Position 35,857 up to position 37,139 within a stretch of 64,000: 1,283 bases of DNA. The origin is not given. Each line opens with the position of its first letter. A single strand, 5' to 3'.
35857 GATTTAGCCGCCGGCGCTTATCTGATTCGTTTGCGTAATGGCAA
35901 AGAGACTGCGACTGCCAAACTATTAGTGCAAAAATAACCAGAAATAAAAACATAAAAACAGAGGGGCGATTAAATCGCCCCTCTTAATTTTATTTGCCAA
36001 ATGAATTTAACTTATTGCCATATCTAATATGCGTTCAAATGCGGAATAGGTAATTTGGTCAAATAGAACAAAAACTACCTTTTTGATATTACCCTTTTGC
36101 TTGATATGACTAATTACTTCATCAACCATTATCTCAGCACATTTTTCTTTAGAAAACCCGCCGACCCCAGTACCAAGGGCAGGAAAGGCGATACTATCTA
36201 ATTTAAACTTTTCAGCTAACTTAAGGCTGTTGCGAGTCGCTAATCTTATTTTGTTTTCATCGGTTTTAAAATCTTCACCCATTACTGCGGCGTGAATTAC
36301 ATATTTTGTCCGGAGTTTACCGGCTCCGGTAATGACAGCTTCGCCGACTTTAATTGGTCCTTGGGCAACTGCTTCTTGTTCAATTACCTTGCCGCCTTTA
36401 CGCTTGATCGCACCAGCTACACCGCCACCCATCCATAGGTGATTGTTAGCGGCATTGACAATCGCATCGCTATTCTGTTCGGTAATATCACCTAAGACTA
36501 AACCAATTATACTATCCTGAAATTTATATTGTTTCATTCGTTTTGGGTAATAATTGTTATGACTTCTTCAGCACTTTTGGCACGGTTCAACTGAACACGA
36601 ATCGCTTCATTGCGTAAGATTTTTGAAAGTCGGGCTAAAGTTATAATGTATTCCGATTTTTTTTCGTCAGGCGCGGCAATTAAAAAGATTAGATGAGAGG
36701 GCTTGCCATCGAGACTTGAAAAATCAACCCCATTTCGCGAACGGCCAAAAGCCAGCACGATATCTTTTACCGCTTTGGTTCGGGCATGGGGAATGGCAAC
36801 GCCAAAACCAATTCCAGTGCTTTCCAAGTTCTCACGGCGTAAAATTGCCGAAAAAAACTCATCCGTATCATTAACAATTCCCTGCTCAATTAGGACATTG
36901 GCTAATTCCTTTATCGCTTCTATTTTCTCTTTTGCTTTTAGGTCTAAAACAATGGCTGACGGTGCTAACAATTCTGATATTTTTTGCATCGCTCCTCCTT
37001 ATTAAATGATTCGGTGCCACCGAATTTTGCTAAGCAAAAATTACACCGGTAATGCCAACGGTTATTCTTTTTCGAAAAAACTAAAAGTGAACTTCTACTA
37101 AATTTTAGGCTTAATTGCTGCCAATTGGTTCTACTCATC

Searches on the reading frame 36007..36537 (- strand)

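Call 88: search_protein_families(library=pfam, max_evalue=0.00001, proteins=[window:36007-36537:-])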
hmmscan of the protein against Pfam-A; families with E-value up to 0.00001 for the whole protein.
window:36007-36537:- (176 aa): 1 family
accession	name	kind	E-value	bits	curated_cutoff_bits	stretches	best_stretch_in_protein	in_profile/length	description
PF01661.27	Macro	-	1.2e-34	119.3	22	1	27-137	1-118/118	Macro domain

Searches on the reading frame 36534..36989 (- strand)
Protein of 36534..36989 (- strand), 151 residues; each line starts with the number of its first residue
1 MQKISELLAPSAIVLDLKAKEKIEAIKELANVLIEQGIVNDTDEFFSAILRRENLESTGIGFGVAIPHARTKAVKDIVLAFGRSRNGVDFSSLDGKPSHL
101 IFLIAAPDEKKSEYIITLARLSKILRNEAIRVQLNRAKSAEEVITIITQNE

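Call 88: search_protein_families(library=pfam, max_evalue=0.00001, proteins=[window:36534-36989:-])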
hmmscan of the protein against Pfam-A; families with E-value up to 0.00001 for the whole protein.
window:36534-36989:- (151 aa): 1 family
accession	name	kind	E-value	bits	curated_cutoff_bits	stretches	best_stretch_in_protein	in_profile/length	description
PF00359.27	PTS_EIIA_2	-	4.2e-40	137.5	27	1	7-149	2-143/144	Phosphoenolpyruvate-dependent sugar phosphotransferase system, EIIA 2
